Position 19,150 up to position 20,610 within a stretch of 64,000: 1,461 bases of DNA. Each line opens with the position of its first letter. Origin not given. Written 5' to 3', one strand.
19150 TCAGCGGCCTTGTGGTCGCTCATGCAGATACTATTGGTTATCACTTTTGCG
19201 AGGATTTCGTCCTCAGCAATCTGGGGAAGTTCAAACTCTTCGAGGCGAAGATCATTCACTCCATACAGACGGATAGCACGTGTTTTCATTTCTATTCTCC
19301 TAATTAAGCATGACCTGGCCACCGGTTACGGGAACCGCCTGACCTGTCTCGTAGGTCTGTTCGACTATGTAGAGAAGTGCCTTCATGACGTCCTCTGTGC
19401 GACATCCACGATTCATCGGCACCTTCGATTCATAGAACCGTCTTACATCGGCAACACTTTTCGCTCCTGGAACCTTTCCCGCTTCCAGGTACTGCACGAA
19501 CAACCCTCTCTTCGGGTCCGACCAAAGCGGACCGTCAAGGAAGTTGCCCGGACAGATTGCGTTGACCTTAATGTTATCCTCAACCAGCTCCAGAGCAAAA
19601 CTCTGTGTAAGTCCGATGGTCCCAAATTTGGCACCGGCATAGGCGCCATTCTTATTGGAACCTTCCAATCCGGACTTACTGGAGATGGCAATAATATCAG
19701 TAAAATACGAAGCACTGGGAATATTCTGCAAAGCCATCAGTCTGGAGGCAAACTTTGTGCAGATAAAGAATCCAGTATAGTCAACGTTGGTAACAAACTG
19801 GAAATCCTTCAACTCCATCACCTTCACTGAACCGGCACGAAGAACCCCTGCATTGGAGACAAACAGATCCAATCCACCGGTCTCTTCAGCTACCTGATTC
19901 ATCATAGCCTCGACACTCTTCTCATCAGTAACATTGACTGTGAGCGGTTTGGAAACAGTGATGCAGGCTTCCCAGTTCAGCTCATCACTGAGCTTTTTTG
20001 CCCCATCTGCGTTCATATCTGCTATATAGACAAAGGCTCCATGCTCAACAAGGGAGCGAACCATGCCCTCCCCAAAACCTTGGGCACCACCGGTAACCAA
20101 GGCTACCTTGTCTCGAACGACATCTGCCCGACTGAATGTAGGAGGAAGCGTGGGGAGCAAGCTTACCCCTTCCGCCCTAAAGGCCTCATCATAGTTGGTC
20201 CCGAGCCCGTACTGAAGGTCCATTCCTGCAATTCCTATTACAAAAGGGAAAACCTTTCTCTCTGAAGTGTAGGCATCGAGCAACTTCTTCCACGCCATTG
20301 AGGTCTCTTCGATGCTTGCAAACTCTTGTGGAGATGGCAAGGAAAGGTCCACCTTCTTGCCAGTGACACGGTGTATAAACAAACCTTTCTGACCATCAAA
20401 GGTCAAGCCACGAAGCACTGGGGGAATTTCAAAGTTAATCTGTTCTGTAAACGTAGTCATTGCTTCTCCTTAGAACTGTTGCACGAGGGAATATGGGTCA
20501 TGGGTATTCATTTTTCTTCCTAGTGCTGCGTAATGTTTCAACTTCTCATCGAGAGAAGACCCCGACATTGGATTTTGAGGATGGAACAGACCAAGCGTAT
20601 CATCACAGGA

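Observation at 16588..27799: Rhamnulokinase is co-operonic with a SorE-like reductase, an SrlD-like SDR, a PHP protein and a full acetoin/2-oxoacid-dehydrogenase-type complex: a candidate non-aldolase route for 6-deoxyhexulose phosphate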

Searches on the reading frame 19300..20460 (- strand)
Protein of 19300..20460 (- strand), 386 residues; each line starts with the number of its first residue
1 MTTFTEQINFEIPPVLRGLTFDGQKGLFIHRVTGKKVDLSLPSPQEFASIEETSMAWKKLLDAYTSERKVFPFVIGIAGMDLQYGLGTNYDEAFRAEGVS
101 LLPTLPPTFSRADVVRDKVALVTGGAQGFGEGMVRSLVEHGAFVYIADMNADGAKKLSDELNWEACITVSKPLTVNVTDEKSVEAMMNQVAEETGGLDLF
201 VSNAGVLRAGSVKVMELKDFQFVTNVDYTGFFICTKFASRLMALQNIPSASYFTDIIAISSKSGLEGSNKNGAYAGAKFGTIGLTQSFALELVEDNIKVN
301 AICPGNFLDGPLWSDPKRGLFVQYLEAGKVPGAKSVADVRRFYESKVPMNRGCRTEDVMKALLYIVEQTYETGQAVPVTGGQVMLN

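Call 3: search_protein_families(library=pfam, proteins=[window:19300-20460:-])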
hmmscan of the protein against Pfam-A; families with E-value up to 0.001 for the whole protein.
window:19300-20460:- (386 aa): 4 families
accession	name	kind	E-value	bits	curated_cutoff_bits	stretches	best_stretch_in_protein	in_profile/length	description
PF00106.31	adh_short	-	3.4e-41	141.3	26.6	1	118-307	1-182/195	short chain dehydrogenase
PF13561.12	adh_short_C2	-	6.1e-37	127.9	27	1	126-305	3-174/236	Enoyl-(Acyl carrier protein) reductase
PF08659.16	KR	-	3.2e-09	37.4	22.6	1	120-277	3-152/180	KR domain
PF23441.1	SDR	-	1.4e-08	34.9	27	1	117-384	7-257/258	SDR-like rossmann domain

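Call 4: search_protein_families(library=ncbifam, proteins=[window:19300-20460:-])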
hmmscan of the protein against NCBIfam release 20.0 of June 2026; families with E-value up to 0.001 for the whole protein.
window:19300-20460:- (386 aa): 213 families (the best 25 are shown)
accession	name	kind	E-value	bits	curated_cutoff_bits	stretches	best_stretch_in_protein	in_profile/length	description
NF009050.0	PRK12384.1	equivalog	1.1e-68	231.6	307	1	117-384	2-258/259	sorbitol-6-phosphate dehydrogenase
NF053702.1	TrHdxCHCADhChcB1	equivalog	1.2e-43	149.3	400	1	115-320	2-200/250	trans-4-hydroxycyclohexanecarboxylate dehydrogenase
NF004198.0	PRK05653.1-3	equivalog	8.5e-43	146.6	296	1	114-384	4-248/248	3-oxoacyl-ACP reductase FabG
NF009093.0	PRK12429.1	subfamily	1.4e-41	142.5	258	1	115-383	3-257/259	3-hydroxybutyrate dehydrogenase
NF052558.1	MBtsdlDhBudC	equivalog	6.9e-39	133.9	270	1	116-305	2-180/250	meso-2,3-butanediol dehydrogenase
TIGR02632.1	RhaD_aldol-ADH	equivalog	2.2e-38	132.1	567.75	1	114-382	411-670/676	bifunctional rhamnulose-1-phosphate aldolase/short-chain dehydrogenase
TIGR01830.1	3oxo_ACP_reduc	equivalog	2.4e-38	132.2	297.75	1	120-305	1-179/239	3-oxoacyl-[acyl-carrier-protein] reductase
NF005559.1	PRK07231.1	subfamily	2.6e-38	131.9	215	1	116-306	3-185/249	glucose 1-dehydrogenase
NF004791.0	PRK06138.1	equivalog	6.6e-38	130.4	312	1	116-383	4-250/252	SDR family oxidoreductase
NF009466.0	PRK12826.1-2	subfamily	1.1e-37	129.8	222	1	117-384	3-246/248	3-oxoacyl-ACP reductase FabG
NF006189.0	PRK08324.1-3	equivalog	6.3e-37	127.3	634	1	116-382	437-695/701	bifunctional rhamnulose-1-phosphate aldolase/short-chain dehydrogenase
TIGR01963.1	PHB_DH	subfamily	9e-36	123.4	307.05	1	118-381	2-251/255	3-hydroxybutyrate dehydrogenase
NF005472.0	PRK07067.1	equivalog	2.8e-35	122.1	338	1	115-384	4-256/257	L-iditol 2-dehydrogenase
NF047923.1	pyridox_DH_SDR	equivalog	4.9e-34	118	325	1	117-332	3-209/243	pyridoxal 4-dehydrogenase, SDR-type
NF005853.0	PRK07774.1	equivalog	3.2e-33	115.2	303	1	115-384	4-248/250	SDR family oxidoreductase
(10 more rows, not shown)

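Call 26: search_solved_structures(query=window:19300-20460:-, max_evalue=1e-20)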
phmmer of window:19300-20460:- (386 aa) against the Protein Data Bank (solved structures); distinct sequences matched with E-value up to 1e-20: 48.
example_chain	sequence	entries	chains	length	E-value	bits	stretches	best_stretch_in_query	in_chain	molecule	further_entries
5o3z_A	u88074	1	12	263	1.7e-45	159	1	116-384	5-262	Sorbitol-6-phosphate dehydrogenase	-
2et6_A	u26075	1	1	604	4.9e-30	108.1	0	113-304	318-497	(3R)-hydroxyacyl-CoA dehydrogenase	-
4nbu_A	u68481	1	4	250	5e-28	101.5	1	115-306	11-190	3-oxoacyl-(Acyl-carrier-protein) reductase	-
4weo_A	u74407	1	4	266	1.2e-26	97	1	116-381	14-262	Putative acetoin(Diacetyl) reductase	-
4ni5_A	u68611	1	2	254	4.7e-26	95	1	116-343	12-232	Oxidoreductase, short-chain dehydrogenase/reductase family protein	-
3ndr_A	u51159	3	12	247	2e-25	93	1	116-344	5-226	3-oxoacyl-(Acyl-carrier protein) reductase | Pyridoxal 4-dehydrogenase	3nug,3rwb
4jro_A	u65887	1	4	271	4.4e-25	91.8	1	110-306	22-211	FabG protein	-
3woh_A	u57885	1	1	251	9.9e-25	90.7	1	115-307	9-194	SiaM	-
6xex_A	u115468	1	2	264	1e-24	90.6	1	117-344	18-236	2,3-butanediol dehydrogenase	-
6xew_A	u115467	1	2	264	2.5e-24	89.3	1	117-344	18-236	2,3-butanediol dehydrogenase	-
6vsp_A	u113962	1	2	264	2.5e-24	89.3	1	117-344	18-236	2,3-butanediol dehydrogenase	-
6zzq_A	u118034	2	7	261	3.7e-24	88.8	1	116-382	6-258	3-hydroxybutyrate dehydrogenase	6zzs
7pcs_B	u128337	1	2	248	5e-24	88.3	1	115-317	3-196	BbsD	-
6t7m_A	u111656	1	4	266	2.9e-23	85.9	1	116-345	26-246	3-oxoacyl-[acyl-carrier-protein] reductase FabG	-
6t5x_A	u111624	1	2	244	3.1e-23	85.7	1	117-345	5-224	3-oxoacyl-[acyl-carrier-protein] reductase FabG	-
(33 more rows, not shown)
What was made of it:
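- PDB SrlD 5o3z scores 159 bits (call 26).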

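Call 50: search_dna_similar(query=window:19300-20460:-, collection=plasmids, mode=protein, max_rows=25, max_evalue=1e-30)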
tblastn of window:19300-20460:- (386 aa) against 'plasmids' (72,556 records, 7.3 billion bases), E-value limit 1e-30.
Records with a match: 12; places in all: 13; records where one place covers at least 80% of the query: 0.
Best place of each record, by identity: <60% 12.
By first word of the organism name: Escherichia 3; Aeromonas 2; Klebsiella 2; Enterobacter 1; Erwinia 1; Pantoea 1; Salmonella 1; Chimaeribacter 1.
By predicted mobility (MOB-suite, as given by PLSDB): non-mobilizable 9; conjugative 2; mobilizable 1.
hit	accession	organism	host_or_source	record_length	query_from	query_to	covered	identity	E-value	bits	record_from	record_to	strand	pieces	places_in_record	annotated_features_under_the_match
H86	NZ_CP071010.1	Enterobacter hormaechei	Homo sapiens,Chromosome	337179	118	385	69%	38.5%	5e-42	164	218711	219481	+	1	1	srlD: sorbitol-6-phosphate dehydrogenase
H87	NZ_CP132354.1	Erwinia pyri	Pyrus,cell culture,orchard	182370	117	384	69%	38.4%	3e-43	168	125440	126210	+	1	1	srlD: sorbitol-6-phosphate dehydrogenase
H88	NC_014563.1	Pantoea vagans C9-1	-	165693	117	384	69%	38.0%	6e-42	164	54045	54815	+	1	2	srlD: sorbitol-6-phosphate dehydrogenase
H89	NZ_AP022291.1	Aeromonas veronii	-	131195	118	385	69%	37.8%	1e-41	163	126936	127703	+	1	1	srlD: sorbitol-6-phosphate dehydrogenase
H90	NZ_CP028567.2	Aeromonas hydrophila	Pure Culture,Sewage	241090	118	385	69%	37.8%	1e-41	163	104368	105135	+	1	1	srlD: sorbitol-6-phosphate dehydrogenase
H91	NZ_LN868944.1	Salmonella enterica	Homo sapiens,feces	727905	117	385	70%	37.1%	1e-40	160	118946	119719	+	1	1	srlD: sorbitol-6-phosphate dehydrogenase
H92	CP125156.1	Klebsiella pneumoniae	-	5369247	117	385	70%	36.9%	2e-40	160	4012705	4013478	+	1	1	srlD: sorbitol-6-phosphate dehydrogenase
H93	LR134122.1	Klebsiella aerogenes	not available: to be reported later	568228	117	385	70%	36.9%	5e-40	158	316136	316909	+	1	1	srlD: Sorbitol-6-phosphate 2-dehydrogenase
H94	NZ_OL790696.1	Escherichia coli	-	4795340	117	385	70%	36.8%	7e-40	158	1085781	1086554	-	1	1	none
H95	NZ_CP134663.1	Escherichia coli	Larus michahellis,bacteria,cloaca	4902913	117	385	70%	36.8%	2e-39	156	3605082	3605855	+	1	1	none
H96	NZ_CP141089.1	Escherichia coli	Homo sapiens,Infected Human Urine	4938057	117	385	70%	36.8%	2e-39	156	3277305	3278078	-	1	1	none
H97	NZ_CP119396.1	Chimaeribacter arupi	Homo sapiens,blood culture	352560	115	385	70%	35.8%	1e-40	160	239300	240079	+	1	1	srlD: sorbitol-6-phosphate dehydrogenase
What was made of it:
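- Closest known: L-sorbose pathway enzymes SorE. Same: SDR core is 37-38% identical to SrlD (call 50).
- Identity to srlD is 37-38% (call 50).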

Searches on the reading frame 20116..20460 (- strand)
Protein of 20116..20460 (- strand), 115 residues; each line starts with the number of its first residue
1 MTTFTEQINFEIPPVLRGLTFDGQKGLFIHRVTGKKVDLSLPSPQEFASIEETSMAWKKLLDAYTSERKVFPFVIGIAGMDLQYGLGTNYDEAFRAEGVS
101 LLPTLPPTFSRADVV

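Call 23: search_protein_families(library=ncbifam, max_evalue=0.001, proteins=[window:20116-20460:-])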
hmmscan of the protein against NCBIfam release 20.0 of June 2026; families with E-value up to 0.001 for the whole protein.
window:20116-20460:- (115 aa): 0 families

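Call 88: search_protein_families(library=pfam, max_evalue=0.1, proteins=[window:20137-20460:-])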
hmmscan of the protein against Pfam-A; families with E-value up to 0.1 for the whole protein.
window:20137-20460:- (108 aa): 0 families
